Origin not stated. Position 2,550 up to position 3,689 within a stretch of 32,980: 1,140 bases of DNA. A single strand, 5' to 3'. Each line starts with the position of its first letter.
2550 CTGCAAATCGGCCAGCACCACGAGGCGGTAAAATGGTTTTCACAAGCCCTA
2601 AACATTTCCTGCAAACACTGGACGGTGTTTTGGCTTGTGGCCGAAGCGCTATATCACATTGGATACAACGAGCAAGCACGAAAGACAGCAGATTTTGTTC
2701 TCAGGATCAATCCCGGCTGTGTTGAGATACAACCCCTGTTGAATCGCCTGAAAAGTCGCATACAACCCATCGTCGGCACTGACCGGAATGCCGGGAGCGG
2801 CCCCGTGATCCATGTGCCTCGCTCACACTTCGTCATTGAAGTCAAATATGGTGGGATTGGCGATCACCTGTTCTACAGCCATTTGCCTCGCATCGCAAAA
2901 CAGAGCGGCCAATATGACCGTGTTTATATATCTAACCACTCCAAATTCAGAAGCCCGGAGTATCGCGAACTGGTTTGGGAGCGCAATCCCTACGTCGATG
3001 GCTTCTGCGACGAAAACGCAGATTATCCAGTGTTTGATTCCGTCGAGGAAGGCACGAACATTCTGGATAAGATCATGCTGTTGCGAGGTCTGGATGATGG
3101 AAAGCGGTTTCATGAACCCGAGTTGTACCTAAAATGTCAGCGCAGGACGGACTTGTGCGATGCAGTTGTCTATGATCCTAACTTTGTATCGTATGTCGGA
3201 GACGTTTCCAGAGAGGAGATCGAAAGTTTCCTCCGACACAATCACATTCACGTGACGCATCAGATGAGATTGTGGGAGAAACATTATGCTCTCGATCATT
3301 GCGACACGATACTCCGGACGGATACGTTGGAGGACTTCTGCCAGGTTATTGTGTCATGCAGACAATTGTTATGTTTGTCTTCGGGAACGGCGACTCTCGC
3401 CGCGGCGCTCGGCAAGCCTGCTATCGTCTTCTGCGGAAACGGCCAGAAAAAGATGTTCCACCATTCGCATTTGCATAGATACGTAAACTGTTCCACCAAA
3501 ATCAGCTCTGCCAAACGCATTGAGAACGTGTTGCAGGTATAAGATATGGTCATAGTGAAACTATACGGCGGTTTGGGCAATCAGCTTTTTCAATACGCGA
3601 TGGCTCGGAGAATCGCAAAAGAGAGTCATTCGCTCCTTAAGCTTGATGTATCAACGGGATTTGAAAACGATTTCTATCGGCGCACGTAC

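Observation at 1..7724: Two giant fused glycosyltransferase 'assembly-line' proteins (1 MTase-like + 7 GT modules, each with TPR-like segments) sitting directly on fliD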

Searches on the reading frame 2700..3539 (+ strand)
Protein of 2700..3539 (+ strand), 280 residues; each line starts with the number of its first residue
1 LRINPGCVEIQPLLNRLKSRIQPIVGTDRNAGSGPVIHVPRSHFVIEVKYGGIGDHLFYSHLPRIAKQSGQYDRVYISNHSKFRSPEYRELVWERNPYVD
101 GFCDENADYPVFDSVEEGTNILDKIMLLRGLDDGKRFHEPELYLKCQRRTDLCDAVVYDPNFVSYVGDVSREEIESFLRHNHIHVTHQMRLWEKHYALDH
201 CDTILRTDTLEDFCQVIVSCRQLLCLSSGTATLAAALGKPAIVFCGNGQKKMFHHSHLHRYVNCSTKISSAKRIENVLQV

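Call 55: search_solved_structures(query=A3, max_evalue=10, show_alignments=1)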
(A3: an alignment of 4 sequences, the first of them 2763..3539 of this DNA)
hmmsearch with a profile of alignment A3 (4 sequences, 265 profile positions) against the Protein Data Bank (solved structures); distinct sequences matched with E-value up to 10: 2.
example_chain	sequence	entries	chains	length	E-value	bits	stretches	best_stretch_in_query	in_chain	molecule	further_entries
7eo2_A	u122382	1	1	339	0.66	12.7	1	100-172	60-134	Sphingosine 1-phosphate receptor 1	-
7eo4_A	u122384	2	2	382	0.84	12.4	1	100-172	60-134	Sphingosine 1-phosphate receptor 1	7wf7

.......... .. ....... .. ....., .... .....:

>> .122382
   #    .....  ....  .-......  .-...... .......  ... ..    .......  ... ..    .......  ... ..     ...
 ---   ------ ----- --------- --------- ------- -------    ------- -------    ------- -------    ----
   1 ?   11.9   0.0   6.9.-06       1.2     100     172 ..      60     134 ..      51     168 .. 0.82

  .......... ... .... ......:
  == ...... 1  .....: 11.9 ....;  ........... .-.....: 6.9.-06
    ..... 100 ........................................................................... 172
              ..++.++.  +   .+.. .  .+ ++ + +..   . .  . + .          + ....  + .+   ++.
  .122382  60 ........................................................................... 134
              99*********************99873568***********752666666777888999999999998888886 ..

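Call 56: find_homologous_proteins(query=window:2700-3539:+, max_evalue=0.001)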
Query window:2700-3539:+ (280 aa): 352 proteins with E <= 0.001 among 891 candidates; the best 120 are listed.
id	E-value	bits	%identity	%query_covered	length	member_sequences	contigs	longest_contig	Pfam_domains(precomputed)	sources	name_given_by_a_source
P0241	2.4e-133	462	76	90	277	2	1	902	-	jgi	jgi:hypothetical protein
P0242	2.4e-104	367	60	98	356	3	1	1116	-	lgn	-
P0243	2.5e-94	334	72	71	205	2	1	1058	-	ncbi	ncbi:MAG: hypothetical protein AABZ02_12420, partial [Bacteroidota bacterium]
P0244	9.8e-85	303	53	85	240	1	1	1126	-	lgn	-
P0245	1.0e-80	290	57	82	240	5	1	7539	-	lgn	-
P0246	2.2e-80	289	56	84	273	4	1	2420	-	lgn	-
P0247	3.9e-78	281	57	80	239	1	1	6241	-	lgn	-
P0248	4.2e-78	281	58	81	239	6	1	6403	-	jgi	jgi:hypothetical protein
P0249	7.9e-78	280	54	80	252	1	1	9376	-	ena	-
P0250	1.6e-77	279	56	81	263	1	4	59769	-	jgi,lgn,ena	-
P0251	1.8e-77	279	54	82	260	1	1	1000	-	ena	-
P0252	1.8e-77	279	52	83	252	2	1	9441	-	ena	-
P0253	4.2e-77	278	53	85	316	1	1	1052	PF05050.20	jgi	-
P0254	1.3e-76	276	56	79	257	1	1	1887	-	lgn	-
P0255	2.7e-76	275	55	84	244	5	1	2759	-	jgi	jgi:hypothetical protein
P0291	8.8e-72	260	52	80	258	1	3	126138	-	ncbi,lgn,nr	ncbi:MAG: hypothetical protein P4K83_08660 [Terracidiphilus sp.]|nr:hypothetical protein [Terracidip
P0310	8.7e-70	254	50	80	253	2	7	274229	-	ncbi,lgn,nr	ncbi:MAG: hypothetical protein HYU71_08765 [Bacteroidetes bacterium]|nr:hypothetical protein [Bacter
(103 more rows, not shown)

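Call 59: search_solved_structures(query=A4, max_evalue=10, show_alignments=1)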
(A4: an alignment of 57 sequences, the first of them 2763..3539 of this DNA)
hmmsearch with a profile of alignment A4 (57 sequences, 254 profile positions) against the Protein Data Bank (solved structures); distinct sequences matched with E-value up to 10: 3.
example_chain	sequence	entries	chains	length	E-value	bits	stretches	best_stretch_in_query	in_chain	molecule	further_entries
1psw_A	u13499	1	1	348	0.18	14.7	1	164-209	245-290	ADP-HEPTOSE LPS HEPTOSYLTRANSFERASE II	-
8z3p_A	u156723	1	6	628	1.7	11.5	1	182-206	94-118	Adenosine deaminase domain-containing protein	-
8z3k_A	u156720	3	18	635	1.7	11.5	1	182-206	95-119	Adenosine deaminase domain-containing protein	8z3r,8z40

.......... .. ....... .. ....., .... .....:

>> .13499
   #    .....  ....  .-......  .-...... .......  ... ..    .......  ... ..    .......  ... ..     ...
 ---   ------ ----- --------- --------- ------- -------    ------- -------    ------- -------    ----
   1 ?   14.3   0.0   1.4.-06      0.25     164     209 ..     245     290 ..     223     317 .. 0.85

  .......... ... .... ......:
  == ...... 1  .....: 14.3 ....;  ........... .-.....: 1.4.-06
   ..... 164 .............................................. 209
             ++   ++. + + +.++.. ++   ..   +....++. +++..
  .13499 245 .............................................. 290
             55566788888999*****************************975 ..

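Call 61: find_encoding_contigs(protein=P0310, flank=8000, max_places=1)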
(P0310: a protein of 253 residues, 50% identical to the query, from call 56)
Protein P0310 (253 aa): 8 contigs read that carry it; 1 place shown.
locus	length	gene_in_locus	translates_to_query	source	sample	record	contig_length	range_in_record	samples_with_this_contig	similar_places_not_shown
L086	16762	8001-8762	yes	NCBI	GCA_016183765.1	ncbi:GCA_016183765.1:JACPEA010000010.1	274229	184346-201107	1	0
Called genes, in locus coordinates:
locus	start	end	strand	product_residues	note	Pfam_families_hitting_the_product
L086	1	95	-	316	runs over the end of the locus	PF13578:Methyltransf_24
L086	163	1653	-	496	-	PF00370:FGGY_N, PF02782:FGGY_C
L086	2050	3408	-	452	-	PF01551:Peptidase_M23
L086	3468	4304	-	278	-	PF14125:DUF4292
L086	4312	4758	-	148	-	PF00692:dUTPase, PF22769:DCD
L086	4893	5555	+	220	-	-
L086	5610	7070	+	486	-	PF01943:Polysacc_synt, PF13440:Polysacc_synt_3, PF03023:MurJ (weak)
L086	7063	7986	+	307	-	PF13641:Glyco_tranf_2_3, PF00535:Glycos_transf_2, PF10111:Glyco_tranf_2_2 (weak)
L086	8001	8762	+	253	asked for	-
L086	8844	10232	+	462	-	PF04932:Wzy_C (weak)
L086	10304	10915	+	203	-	PF08241:Methyltransf_11 (weak)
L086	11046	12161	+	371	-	PF13439:Glyco_transf_4, PF20706:GT4-conflict, PF00534:Glycos_transf_1, PF13692:Glyco_trans_1_4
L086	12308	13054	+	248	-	PF13489:Methyltransf_23, PF13847:Methyltransf_31, PF08241:Methyltransf_11, PF08242:Methyltransf_12, PF13649:Methyltransf_25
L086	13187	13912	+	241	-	PF13489:Methyltransf_23 (weak)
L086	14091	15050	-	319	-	PF01370:Epimerase, PF16363:GDP_Man_Dehyd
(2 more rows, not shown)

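Call 62: find_encoding_contigs(protein=P0291, flank=8000, max_places=1)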
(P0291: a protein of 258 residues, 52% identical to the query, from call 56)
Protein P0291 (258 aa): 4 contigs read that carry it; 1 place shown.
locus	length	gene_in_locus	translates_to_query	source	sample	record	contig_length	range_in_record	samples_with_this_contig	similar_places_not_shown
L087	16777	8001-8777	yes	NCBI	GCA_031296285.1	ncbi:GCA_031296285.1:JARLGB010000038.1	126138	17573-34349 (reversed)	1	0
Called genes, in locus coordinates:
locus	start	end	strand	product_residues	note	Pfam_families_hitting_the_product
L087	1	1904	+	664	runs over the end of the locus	PF13727:CoA_binding_3, PF00106:adh_short (weak), PF01073:3Beta_HSD (weak), PF01370:Epimerase, PF02719:Polysacc_synt_2, PF04321:RmlD_sub_bind, PF16363:GDP_Man_Dehyd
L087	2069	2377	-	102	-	-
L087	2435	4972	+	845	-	PF02563:Poly_export, PF10531:SLBB, PF22461:SLBB_2 (faint), PF10531:SLBB (weak)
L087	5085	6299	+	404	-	PF02706:Wzz, PF13807:GNVR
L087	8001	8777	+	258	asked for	-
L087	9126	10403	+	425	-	-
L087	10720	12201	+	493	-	PF03023:MurJ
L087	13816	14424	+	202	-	PF00534:Glycos_transf_1, PF13692:Glyco_trans_1_4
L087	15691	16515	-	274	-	PF00665:rve, PF13683:rve_3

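Call 69: predict_structure(alignment_id=A4)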
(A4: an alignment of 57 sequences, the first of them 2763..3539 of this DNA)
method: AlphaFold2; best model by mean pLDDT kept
length: 259 residues; sequences in the alignment: 57
mean_pLDDT: 92.5   pTM: 0.86
mean pLDDT of the five models: 92.5, 92.1, 91.3, 90.3, 89.1
residues with pLDDT >= 90: 225; 70-90: 9; 50-70: 21; < 50: 4
segments of 3 or more residues with pLDDT < 50: 1-3
pLDDT, mean of each block of 10 residues (from residue 1): 51 61 95 97 97 98 95 98 96 96 97 97 97 98 96 98 98 97 97 98 98 98 97 96 83 74
secondary structure, 60 per line:
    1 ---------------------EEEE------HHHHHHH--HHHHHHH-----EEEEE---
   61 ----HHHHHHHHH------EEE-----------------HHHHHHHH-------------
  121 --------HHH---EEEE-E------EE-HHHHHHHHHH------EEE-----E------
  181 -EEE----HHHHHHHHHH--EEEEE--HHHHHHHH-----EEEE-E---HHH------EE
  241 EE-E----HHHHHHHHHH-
elements in order: E22-25 H32-38 H41-47 E53-57 H65-73 E80-82 H100-107 E135-138 H150-159 E166-168 E182-184 H189-198 E201-205 H208-215 E221-224 E239-242 H249-258

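Call 71: fold_search(model_id=the predicted structure, library=pdb)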
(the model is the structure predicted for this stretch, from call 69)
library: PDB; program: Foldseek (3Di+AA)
matches with E <= 10: 703; with E <= 0.001: 27
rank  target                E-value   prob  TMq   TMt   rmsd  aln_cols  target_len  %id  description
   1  3tov_A                4.1e-06  1.00  0.56  0.43   7.0       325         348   10  The crystal structure of the glycosyl transferase family 9 from Veillonella parvula DSM 2008 (released 2011-09-21)
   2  1psw                  1.6e-05  1.00  0.57  0.46   8.3       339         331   14  Structure of E. coli ADP-heptose lps heptosyltransferase II (released 2003-07-08)
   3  2h1f_A                1.8e-05  1.00  0.51  0.43   9.5       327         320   11  E. coli heptosyltransferase WaaC with ADP (released 2007-05-22)
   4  2gt1_A                2.6e-05  1.00  0.52  0.43   9.6       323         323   10  E. coli heptosyltransferase WaaC. (released 2007-05-01)
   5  6dfe_B                7.0e-05  1.00  0.51  0.42   9.4       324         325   11  The structure of a ternary complex of E. coli WaaC (released 2018-09-05)
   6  3tov_B                1.2e-04  1.00  0.49  0.39   7.8       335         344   10  The crystal structure of the glycosyl transferase family 9 from Veillonella parvula DSM 2008 (released 2011-09-21)
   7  2h1h_A                1.4e-04  1.00  0.52  0.43   9.3       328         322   10  E. coli heptosyltransferase WaaC with ADP-2-deoxy-2-fluoro heptose (released 2007-05-22)
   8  4rap_D                1.6e-04  1.00  0.56  0.40   6.1       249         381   14  Crystal structure of bacterial iron-containing dodecameric glycosyltransferase TibC from enterotoxigenic E.coli H10407 (released 2014-10-29)
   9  4rb4_D                1.8e-04  1.00  0.54  0.39   6.7       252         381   13  Crystal structure of dodecameric iron-containing heptosyltransferase TibC in complex with ADP-D-beta-D-heptose at 3.9  (released 2014-11-05)
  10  4rb4_B                2.1e-04  1.00  0.53  0.38   6.4       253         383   14  Crystal structure of dodecameric iron-containing heptosyltransferase TibC in complex with ADP-D-beta-D-heptose at 3.9  (released 2014-11-05)
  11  2gt1_B                2.4e-04  1.00  0.48  0.42   9.5       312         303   11  E. coli heptosyltransferase WaaC. (released 2007-05-01)
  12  4rb4_K                2.7e-04  1.00  0.49  0.35   6.6       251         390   13  Crystal structure of dodecameric iron-containing heptosyltransferase TibC in complex with ADP-D-beta-D-heptose at 3.9  (released 2014-11-05)
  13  4rb4_F                3.1e-04  1.00  0.56  0.40   6.3       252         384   12  Crystal structure of dodecameric iron-containing heptosyltransferase TibC in complex with ADP-D-beta-D-heptose at 3.9  (released 2014-11-05)
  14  4rap_H                3.4e-04  1.00  0.57  0.41   5.6       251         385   14  Crystal structure of bacterial iron-containing dodecameric glycosyltransferase TibC from enterotoxigenic E.coli H10407 (released 2014-10-29)
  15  4rap_A                3.6e-04  1.00  0.55  0.39   6.8       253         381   14  Crystal structure of bacterial iron-containing dodecameric glycosyltransferase TibC from enterotoxigenic E.coli H10407 (released 2014-10-29)
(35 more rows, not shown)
